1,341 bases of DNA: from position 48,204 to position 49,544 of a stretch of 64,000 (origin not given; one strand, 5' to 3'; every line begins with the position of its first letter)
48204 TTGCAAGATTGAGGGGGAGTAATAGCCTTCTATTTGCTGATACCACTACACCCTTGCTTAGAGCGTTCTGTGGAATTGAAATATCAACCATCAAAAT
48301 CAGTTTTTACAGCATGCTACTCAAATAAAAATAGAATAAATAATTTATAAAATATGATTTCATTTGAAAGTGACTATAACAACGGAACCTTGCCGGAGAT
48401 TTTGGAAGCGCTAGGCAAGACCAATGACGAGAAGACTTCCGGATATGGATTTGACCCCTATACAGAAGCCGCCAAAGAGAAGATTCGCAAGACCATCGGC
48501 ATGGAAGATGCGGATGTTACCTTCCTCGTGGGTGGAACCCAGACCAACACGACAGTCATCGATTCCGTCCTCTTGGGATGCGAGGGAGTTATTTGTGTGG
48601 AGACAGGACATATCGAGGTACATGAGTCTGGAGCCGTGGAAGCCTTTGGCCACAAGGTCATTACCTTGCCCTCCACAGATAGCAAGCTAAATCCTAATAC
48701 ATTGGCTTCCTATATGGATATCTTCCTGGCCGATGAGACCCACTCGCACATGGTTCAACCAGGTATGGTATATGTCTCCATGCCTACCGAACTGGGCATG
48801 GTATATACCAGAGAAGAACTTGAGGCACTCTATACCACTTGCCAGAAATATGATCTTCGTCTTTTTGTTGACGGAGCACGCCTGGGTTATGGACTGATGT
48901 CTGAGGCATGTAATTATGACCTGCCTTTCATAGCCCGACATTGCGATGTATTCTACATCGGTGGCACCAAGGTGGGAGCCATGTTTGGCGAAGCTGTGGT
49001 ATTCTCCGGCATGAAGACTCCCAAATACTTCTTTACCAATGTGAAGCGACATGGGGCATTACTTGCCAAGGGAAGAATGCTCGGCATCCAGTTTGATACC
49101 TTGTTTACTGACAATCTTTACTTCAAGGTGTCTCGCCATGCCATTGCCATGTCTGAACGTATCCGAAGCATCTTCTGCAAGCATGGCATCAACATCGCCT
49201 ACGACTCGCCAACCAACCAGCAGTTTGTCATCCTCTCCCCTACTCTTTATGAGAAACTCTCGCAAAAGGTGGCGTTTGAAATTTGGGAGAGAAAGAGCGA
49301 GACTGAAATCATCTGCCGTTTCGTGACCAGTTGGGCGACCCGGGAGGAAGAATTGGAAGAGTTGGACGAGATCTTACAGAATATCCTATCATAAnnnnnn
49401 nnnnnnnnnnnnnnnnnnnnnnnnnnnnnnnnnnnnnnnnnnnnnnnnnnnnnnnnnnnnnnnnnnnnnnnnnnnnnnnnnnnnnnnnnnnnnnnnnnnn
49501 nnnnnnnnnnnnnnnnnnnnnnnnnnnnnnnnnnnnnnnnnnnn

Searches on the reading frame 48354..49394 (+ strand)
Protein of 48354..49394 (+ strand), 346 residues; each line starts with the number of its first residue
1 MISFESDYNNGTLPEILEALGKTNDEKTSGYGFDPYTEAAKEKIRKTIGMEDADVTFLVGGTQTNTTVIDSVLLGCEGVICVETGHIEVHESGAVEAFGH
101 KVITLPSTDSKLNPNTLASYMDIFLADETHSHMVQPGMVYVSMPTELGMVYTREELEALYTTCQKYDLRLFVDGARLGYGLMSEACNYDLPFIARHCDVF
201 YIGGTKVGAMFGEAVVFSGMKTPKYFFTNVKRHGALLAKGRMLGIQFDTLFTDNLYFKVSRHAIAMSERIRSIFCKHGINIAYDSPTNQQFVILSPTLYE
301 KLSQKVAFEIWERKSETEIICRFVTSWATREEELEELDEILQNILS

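Call 34: search_protein_families(library=pfam, proteins=[window:48354-49394:+], max_evalue=0.001)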
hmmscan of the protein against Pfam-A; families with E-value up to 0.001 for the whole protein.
window:48354-49394:+ (346 aa): 2 families
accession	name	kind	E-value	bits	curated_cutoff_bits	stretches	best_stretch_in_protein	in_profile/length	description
PF01212.27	Beta_elim_lyase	-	4.8e-21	75.8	27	1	6-233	4-226/288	Beta-eliminating lyase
PF00155.27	Aminotran_1_2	-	0.00022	21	19.7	1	7-175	10-187/361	Aminotransferase class I and II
